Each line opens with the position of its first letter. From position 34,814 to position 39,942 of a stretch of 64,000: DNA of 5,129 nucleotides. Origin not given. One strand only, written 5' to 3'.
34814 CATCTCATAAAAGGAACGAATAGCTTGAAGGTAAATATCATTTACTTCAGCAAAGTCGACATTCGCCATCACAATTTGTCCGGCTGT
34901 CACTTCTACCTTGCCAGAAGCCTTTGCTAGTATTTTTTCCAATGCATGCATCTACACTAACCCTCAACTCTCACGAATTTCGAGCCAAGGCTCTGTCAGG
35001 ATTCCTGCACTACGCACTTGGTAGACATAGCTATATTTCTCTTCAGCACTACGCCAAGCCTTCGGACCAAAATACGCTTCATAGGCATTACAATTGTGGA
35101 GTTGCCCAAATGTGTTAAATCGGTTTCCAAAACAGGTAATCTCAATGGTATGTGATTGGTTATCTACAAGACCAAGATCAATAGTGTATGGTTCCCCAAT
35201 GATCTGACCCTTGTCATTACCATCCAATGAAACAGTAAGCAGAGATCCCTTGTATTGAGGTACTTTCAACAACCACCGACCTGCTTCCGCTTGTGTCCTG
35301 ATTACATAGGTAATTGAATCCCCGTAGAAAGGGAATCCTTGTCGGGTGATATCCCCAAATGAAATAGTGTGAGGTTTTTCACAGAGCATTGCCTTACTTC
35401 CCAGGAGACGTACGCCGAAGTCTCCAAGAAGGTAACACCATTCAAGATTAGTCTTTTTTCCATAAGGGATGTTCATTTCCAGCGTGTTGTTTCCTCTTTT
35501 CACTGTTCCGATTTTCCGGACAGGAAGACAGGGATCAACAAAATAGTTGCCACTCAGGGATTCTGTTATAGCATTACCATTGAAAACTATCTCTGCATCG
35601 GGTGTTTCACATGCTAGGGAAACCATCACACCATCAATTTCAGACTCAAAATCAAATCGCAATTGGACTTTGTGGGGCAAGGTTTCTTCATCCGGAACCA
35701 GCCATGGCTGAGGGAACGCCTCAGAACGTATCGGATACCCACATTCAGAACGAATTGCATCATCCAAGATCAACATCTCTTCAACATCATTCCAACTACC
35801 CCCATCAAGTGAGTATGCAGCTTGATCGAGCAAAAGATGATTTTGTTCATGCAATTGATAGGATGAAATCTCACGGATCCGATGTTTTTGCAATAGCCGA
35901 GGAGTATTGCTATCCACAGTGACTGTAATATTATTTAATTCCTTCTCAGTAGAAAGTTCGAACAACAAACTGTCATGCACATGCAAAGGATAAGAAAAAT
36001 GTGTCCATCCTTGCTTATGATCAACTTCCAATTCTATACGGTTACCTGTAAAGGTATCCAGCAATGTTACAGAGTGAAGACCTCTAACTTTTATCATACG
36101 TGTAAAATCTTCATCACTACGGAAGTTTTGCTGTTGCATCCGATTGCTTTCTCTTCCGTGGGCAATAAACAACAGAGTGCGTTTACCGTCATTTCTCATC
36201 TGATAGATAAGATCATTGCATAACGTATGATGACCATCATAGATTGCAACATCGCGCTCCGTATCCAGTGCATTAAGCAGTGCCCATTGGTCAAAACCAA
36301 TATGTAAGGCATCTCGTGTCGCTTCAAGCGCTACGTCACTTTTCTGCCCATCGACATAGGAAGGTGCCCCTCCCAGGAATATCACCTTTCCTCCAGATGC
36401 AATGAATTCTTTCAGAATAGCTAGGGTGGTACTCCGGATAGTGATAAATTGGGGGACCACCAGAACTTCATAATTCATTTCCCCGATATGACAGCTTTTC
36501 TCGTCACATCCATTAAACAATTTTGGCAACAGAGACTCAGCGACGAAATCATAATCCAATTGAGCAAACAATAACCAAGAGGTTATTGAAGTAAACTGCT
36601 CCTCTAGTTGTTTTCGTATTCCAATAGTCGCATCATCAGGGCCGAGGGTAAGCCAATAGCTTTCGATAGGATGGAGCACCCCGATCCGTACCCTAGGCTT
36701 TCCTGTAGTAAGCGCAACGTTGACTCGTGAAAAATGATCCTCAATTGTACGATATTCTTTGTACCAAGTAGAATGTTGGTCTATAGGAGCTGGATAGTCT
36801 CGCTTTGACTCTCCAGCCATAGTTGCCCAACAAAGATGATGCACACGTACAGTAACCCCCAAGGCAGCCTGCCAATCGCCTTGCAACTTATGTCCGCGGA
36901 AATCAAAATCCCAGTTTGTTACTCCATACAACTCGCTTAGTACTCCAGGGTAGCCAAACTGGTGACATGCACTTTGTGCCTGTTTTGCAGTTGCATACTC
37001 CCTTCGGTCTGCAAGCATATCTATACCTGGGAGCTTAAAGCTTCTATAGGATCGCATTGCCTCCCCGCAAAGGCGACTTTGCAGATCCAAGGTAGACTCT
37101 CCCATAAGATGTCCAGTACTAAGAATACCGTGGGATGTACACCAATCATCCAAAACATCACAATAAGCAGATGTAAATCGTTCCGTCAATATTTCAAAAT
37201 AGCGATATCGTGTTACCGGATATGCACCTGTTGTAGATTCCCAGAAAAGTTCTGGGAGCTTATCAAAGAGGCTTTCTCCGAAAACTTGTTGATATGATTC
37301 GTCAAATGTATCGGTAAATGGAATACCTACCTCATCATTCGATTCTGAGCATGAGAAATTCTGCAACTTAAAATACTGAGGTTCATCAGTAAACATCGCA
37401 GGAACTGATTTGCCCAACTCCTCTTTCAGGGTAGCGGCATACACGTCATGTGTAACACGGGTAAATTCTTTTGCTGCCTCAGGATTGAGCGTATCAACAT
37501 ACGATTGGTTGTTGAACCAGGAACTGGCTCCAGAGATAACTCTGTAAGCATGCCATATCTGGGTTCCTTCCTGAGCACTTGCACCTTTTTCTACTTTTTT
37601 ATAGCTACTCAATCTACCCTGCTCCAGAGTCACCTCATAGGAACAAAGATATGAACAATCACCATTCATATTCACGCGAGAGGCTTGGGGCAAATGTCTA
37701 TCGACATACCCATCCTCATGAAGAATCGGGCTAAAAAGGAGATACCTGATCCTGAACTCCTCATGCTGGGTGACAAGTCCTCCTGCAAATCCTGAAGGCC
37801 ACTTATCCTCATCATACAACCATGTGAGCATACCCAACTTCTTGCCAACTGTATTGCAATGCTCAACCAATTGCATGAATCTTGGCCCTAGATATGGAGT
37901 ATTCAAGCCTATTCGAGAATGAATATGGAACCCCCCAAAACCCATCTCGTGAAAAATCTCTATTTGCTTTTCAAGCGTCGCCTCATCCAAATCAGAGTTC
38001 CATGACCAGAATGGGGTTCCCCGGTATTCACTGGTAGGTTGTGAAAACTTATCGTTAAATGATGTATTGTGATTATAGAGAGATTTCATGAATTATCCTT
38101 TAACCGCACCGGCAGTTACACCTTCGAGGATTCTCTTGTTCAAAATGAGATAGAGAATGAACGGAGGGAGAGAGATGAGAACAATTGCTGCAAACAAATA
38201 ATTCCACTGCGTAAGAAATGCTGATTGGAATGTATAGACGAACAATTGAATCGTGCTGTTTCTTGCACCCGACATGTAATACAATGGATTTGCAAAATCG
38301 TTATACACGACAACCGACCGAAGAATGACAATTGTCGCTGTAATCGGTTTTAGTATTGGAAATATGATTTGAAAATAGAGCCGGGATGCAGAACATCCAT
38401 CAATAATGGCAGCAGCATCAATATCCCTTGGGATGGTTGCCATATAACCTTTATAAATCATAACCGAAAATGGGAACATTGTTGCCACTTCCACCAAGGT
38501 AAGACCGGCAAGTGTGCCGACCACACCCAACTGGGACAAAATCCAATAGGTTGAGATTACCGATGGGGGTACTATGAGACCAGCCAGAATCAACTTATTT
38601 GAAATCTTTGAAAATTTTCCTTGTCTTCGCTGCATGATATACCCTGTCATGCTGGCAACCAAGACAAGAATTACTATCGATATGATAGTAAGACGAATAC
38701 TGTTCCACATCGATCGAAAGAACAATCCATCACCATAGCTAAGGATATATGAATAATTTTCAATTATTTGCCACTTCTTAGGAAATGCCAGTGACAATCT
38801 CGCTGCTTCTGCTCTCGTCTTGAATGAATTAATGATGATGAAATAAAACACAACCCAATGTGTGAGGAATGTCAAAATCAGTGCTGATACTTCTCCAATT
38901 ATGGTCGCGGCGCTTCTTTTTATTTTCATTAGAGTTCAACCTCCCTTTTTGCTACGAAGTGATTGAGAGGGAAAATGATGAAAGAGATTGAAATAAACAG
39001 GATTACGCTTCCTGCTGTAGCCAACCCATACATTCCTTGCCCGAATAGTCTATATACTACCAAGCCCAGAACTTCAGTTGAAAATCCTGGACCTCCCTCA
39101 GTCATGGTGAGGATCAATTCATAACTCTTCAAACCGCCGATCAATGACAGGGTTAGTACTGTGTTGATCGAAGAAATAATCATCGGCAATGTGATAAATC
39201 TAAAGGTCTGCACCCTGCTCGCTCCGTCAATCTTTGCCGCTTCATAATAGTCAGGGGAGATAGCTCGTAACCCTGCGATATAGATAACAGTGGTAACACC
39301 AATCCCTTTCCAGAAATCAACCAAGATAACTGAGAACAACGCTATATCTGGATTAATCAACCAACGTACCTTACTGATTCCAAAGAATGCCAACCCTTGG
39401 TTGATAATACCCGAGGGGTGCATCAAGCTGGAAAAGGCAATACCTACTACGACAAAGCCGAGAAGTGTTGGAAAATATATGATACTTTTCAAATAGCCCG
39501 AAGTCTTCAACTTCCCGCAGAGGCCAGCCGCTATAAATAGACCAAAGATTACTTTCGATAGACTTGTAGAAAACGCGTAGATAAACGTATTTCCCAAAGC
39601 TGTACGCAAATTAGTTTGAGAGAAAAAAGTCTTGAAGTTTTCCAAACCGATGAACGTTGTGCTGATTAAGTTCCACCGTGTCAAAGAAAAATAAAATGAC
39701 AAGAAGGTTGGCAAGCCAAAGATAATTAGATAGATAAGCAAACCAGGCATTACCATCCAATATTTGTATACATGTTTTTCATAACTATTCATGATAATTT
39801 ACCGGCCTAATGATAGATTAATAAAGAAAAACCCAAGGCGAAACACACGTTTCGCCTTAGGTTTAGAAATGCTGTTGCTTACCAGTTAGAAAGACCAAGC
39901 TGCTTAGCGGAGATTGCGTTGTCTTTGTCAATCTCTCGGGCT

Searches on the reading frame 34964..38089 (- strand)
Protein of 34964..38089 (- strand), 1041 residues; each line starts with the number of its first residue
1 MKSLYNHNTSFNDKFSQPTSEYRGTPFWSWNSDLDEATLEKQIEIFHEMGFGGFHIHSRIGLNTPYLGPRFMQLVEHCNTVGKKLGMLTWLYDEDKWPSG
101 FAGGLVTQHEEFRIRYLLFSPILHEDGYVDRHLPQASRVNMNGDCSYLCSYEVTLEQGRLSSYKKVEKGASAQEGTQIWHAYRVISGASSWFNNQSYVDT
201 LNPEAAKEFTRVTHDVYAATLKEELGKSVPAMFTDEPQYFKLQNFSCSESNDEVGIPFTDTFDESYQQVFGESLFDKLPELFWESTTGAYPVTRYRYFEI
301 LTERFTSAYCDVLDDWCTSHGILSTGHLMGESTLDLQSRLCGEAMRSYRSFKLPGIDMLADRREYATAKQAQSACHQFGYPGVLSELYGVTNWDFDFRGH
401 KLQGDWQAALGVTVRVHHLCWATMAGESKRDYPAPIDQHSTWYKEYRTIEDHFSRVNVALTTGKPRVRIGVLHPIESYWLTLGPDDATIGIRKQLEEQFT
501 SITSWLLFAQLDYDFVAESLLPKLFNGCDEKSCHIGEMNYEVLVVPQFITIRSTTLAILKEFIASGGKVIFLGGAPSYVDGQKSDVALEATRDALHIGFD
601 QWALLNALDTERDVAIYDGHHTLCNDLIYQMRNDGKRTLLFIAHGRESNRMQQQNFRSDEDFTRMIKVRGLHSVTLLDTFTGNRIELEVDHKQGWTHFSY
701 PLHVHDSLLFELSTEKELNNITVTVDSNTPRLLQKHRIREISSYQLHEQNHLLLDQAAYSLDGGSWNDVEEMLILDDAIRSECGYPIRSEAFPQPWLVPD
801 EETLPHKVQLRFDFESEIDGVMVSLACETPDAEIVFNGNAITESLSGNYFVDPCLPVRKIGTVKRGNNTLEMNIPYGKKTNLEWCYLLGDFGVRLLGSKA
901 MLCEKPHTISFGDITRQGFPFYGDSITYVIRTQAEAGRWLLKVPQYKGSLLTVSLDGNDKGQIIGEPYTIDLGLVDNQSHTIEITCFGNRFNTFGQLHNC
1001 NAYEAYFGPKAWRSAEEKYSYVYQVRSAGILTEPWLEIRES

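Call 7: search_protein_families(library=pfam, proteins=[window:34964-38089:-], max_evalue=0.00001)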
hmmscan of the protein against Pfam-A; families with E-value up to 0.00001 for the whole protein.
window:34964-38089:- (1041 aa): 1 family
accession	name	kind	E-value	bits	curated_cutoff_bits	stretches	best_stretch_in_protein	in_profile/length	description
PF17132.9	Glyco_hydro_106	-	6.6e-06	25.3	29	0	364-585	426-636/743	alpha-L-rhamnosidase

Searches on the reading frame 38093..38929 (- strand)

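Call 7: search_protein_families(library=pfam, proteins=[window:38093-38929:-], max_evalue=0.00001)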
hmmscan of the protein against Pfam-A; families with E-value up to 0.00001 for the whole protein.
window:38093-38929:- (278 aa): 1 family
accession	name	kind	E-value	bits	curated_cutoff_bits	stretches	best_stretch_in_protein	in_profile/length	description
PF00528.27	BPD_transp_1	-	5.1e-11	43.1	26.4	1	94-267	3-178/184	Binding-protein-dependent transport system inner membrane component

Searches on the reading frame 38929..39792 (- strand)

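Call 7: search_protein_families(library=pfam, proteins=[window:38929-39792:-], max_evalue=0.00001)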
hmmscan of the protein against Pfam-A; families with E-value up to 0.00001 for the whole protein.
window:38929-39792:- (287 aa): 1 family
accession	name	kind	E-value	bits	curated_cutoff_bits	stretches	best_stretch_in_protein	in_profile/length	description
PF00528.27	BPD_transp_1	-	3.2e-11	43.7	26.4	1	81-274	2-172/184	Binding-protein-dependent transport system inner membrane component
